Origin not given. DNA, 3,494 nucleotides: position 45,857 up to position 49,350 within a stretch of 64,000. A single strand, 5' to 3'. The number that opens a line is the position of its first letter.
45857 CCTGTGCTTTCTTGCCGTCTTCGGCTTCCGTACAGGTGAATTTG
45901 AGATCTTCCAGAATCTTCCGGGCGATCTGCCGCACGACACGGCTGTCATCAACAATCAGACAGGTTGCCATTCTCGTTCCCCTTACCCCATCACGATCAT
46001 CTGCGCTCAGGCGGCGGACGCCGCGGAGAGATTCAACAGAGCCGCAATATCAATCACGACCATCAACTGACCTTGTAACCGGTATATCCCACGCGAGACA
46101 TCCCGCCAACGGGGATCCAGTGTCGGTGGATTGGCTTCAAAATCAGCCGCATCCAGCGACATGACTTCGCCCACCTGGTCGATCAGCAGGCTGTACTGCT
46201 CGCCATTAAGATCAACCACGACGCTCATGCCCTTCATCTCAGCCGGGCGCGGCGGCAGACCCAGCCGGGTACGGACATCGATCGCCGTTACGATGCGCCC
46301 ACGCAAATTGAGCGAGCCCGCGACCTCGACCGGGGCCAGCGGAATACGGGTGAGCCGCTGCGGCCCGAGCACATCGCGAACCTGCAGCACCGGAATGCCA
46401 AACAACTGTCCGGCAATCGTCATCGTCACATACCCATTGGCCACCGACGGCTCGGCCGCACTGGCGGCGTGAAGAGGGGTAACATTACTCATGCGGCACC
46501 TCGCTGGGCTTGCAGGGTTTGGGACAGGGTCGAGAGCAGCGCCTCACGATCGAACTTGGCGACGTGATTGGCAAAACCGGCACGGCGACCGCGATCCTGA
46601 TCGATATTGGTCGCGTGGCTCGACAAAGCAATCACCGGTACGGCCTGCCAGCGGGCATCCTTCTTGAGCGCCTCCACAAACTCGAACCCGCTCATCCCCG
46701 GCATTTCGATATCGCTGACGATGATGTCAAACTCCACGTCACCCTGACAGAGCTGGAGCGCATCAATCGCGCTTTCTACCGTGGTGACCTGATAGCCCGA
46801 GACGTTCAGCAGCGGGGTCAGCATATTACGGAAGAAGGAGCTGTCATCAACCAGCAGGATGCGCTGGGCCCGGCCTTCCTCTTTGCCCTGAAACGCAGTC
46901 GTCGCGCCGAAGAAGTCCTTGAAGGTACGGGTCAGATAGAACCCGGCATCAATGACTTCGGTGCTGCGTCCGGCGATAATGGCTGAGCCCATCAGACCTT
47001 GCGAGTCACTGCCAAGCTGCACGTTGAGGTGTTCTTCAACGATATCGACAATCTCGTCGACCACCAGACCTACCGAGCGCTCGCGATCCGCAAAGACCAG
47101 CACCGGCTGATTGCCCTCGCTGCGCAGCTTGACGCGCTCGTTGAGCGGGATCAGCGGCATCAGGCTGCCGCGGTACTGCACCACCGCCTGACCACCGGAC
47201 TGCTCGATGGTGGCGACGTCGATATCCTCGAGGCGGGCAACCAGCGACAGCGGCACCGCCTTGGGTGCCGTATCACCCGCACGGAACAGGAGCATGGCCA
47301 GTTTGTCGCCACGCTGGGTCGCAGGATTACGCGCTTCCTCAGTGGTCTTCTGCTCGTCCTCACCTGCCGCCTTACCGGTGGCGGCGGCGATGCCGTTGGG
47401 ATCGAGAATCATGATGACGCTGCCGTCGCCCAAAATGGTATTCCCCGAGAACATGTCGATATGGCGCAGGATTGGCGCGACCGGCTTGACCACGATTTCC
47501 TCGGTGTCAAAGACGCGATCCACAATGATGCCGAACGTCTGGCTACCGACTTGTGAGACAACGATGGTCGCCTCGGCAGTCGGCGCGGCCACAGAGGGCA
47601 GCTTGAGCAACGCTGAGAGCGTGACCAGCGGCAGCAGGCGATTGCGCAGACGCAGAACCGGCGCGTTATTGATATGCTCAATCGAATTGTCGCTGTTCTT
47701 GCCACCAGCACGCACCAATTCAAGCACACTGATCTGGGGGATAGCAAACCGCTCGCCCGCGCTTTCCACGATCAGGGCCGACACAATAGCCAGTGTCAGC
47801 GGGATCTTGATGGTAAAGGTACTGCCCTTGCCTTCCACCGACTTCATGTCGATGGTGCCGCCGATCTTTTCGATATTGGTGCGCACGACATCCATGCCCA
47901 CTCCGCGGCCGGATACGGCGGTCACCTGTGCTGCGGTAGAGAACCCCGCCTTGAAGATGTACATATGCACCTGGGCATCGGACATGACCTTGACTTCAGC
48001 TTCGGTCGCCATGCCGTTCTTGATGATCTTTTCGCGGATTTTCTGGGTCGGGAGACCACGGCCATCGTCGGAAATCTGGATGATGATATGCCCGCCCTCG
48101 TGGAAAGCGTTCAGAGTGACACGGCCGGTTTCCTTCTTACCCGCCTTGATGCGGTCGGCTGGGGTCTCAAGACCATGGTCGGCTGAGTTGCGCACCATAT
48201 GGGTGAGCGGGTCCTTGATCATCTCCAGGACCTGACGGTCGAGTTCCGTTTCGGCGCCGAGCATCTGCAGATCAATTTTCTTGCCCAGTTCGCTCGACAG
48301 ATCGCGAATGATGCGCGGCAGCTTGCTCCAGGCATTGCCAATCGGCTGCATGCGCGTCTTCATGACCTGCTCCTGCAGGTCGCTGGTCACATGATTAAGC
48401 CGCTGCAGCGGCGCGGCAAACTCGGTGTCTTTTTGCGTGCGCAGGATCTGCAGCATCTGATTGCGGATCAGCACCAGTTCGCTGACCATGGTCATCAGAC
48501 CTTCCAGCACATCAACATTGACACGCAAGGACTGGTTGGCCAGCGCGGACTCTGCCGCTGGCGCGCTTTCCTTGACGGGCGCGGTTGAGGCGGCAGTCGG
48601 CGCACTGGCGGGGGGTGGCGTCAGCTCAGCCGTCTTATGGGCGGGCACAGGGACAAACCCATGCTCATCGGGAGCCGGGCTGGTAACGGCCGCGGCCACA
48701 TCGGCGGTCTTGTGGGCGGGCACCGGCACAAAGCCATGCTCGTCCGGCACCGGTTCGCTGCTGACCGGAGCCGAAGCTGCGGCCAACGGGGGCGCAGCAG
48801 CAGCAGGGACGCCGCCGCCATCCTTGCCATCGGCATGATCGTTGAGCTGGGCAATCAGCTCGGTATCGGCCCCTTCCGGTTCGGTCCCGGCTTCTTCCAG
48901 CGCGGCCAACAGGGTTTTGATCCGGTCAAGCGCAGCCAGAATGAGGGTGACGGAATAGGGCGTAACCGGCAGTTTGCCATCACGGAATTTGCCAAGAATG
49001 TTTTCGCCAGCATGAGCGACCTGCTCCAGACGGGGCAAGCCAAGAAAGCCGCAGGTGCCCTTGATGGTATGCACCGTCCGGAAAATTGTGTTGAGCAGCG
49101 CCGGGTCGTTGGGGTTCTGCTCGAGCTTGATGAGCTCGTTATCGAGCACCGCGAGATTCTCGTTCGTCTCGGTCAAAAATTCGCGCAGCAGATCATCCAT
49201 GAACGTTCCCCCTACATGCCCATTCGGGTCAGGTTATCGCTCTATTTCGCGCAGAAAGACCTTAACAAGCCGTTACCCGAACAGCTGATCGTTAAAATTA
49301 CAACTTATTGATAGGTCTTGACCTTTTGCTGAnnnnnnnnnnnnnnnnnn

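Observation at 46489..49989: ChpT-family phosphotransferase gene immediately upstream of a CheA that carries two CheW domains and a C-terminal receiver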

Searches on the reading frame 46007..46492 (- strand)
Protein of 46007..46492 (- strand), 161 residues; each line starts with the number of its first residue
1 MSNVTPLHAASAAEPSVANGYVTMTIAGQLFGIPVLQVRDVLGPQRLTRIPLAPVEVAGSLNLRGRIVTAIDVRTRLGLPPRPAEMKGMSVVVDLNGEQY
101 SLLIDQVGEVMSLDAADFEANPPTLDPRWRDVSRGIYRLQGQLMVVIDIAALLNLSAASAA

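Call 3: search_protein_families(library=pfam, proteins=[window:46007-46492:-], max_evalue=0.01)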
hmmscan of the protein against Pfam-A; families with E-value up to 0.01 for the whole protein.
window:46007-46492:- (161 aa): 1 family
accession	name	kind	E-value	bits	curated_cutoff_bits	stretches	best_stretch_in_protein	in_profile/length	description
PF01584.24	CheW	-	1.8e-31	109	23.5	1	21-154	2-135/138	CheW-like domain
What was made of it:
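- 46007..46492 (-): cheW (161 aa); overlaps the cheA stop by 4 nt. PF01584 109 bits (call 3).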

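Call 4: search_protein_families(library=ncbifam, proteins=[window:46007-46492:-], max_evalue=0.01)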
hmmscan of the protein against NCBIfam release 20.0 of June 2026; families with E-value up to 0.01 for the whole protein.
window:46007-46492:- (161 aa): 1 family
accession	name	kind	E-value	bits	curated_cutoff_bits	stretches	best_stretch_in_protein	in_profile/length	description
NF007903.0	PRK10612.1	equivalog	7.2e-13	48.6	260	1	12-155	11-153/167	chemotaxis protein CheW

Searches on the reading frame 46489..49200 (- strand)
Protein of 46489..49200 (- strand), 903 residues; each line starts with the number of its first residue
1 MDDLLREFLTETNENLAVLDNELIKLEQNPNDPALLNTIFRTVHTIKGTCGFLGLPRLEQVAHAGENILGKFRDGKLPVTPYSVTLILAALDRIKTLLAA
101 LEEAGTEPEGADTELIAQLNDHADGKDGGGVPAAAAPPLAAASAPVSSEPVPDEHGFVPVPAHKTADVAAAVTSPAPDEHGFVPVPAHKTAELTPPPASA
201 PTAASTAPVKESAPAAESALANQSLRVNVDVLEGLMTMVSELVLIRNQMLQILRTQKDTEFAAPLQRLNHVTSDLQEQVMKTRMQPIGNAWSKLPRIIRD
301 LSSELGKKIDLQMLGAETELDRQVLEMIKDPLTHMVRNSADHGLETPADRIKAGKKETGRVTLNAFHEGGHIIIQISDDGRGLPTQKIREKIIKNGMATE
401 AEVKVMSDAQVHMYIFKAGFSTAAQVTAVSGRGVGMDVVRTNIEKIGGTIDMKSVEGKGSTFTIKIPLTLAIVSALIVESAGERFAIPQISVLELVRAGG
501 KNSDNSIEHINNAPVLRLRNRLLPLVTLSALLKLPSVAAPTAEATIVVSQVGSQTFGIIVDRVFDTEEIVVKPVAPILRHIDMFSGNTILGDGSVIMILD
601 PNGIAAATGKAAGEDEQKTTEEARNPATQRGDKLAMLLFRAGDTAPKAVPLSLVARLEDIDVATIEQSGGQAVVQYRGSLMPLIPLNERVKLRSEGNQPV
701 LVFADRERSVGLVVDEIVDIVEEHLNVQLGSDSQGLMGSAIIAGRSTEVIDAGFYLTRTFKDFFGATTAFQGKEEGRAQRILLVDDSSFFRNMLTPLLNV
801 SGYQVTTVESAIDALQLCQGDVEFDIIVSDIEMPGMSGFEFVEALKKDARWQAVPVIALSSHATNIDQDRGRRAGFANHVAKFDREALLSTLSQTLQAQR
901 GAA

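Call 3: search_protein_families(library=pfam, proteins=[window:46489-49200:-], max_evalue=0.01)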
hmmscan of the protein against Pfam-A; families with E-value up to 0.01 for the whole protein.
window:46489-49200:- (903 aa): 5 families
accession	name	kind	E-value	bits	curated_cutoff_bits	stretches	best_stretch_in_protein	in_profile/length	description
PF01584.24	CheW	-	2.9e-35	121.3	23.5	2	475-605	2-134/138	CheW-like domain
PF00072.30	Response_reg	-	4.1e-19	69.2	30.2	1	781-890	1-108/111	Response regulator receiver domain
PF02518.31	HATPase_c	-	7.8e-19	68.6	26.4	1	330-469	4-110/111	Histidine kinase-, DNA gyrase B-, and HSP90-like ATPase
PF01627.28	Hpt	-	4.5e-18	65.7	24.6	1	3-95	1-82/84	Hpt domain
PF02895.20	H-kinase_dim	-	2.5e-12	47.5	23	1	222-282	1-68/68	Signal transducing histidine kinase, homodimeric domain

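Call 4: search_protein_families(library=ncbifam, proteins=[window:46489-49200:-], max_evalue=0.01)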
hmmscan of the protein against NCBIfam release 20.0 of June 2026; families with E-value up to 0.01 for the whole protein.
window:46489-49200:- (903 aa): 108 families (the best 25 are shown)
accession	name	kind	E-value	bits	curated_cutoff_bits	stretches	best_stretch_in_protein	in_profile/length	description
NF041336.1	CheA_Halo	equivalog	2e-126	423.3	950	2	202-600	271-662/666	chemotaxis protein CheA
NF007835.0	PRK10547.1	equivalog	3.1e-111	373.1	793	2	199-602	253-654/670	chemotaxis protein CheA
NF011874.0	PRK15347.1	equivalog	3.1e-23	81.8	852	2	780-895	692-809/921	two component system sensor kinase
NF008318.0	PRK11107.1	equivalog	9e-22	77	890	2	772-892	661-780/920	two-component sensor histidine kinase BarA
TIGR02956.1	TMAO_torS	equivalog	3.2e-21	75.2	676.5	2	777-899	700-823/967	TMAO reductase system sensor histidine kinase/response regulator TorS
NF008099.0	PRK10841.1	equivalog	1.4e-19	69.4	920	1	703-897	748-937/949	two-component system sensor histidine kinase RcsC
NF008302.0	PRK11091.1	equivalog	1e-16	60.3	838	2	773-882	520-628/779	aerobic respiration two-component sensor histidine kinase ArcB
NF038297.2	hybrid_HK_HrmK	equivalog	2.2e-16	59.6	725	2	775-882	487-593/607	hybrid histidine kinase/response regulator HrmK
NF045901.1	HisKinLetSLeg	equivalog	2.8e-16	58.7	1650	1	779-900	672-793/906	two-component system sensor histidine kinase LetS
NF052573.1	HisKinEspAMyxo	equivalog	3.1e-16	58.6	1400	2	774-860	629-713/755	serine histidine kinase EspA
NF007135.0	PRK09581.1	equivalog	3.6e-14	52.4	474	1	779-882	3-105/457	PleD family two-component system response regulator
NF053854.1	RespRegPhoBBctds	equivalog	6.2e-14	51.9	270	1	781-880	1-98/225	two-component system response regulator PhoB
NF052574.1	HisKinEspCMyxo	equivalog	8.5e-14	50.7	1200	2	771-862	658-748/785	serine histidine kinase EspC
TIGR02154.1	PhoB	equivalog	9.2e-14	51.3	296.2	1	778-891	2-115/226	phosphate regulon transcriptional regulator PhoB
NF046026.1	HisKinCckACaul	equivalog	2.3e-13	49.1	1000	1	777-863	557-642/678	cell cycle histidine kinase CckA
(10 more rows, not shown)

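Call 73: find_related_loci(query=A2, collection=metagenome_contigs, flank=6000)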
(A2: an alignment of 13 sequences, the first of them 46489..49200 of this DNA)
Query A2 (903 aa) in metagenome_contigs; peptide patterns used: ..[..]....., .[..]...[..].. (x = any residue, [..] = any of these).
600 stretches matched a pattern (row limit reached: there are more); 591 encode a relative of the query (tblastn E <= 1e-3); the best 80 are kept; 80 distinct loci.
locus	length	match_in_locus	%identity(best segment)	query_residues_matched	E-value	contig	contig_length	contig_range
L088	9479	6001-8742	65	1-902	0e+0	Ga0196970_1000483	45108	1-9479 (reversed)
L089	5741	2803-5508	66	1-903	0e+0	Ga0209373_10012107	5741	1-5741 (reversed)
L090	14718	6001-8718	65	1-896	0e+0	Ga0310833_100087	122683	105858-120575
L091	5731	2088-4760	63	1-903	0e+0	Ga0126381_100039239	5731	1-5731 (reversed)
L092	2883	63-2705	62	1-903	0e+0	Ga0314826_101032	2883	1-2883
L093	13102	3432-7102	62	1-903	0e+0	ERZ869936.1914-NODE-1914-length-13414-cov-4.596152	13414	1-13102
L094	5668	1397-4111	61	1-898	0e+0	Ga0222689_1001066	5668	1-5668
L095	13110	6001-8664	63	1-903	0e+0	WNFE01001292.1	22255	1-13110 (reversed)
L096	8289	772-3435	63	1-903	0e+0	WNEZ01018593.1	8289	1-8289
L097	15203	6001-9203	60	1-898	0e+0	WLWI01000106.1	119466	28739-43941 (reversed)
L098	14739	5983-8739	61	1-903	0e+0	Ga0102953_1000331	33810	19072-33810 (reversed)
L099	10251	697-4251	59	1-896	0e+0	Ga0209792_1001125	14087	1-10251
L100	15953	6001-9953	61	1-898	0e+0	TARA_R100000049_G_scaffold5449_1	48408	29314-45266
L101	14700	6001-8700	60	1-898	0e+0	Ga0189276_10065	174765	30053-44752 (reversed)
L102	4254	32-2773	60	1-903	0e+0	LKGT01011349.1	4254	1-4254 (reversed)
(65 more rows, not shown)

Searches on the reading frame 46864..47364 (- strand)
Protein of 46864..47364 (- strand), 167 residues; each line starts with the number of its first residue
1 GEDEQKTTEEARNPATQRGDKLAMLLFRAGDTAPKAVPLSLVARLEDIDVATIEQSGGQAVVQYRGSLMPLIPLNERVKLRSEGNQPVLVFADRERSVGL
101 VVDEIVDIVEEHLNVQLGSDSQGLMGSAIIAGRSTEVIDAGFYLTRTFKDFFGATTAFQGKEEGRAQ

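Call 44: search_protein_families(library=pfam, proteins=[window:46864-47364:-], max_evalue=0.01)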
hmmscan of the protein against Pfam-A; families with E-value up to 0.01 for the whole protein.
seq(167 aa): 1 family
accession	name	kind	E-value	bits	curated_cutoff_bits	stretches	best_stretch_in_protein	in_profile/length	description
PF01584.24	CheW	-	4.4e-11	43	23.5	1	24-140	2-130/138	CheW-like domain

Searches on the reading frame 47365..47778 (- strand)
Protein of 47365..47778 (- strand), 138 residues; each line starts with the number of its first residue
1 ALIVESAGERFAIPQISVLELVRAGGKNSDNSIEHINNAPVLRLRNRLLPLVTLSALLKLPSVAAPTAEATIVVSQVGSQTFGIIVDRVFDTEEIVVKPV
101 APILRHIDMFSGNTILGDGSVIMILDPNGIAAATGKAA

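Call 44: search_protein_families(library=pfam, proteins=[window:47365-47778:-], max_evalue=0.01)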
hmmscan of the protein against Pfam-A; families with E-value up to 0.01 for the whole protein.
seq(138 aa): 1 family
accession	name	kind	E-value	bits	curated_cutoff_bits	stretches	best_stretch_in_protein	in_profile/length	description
PF01584.24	CheW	-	7e-26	90.9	23.5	1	2-131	3-134/138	CheW-like domain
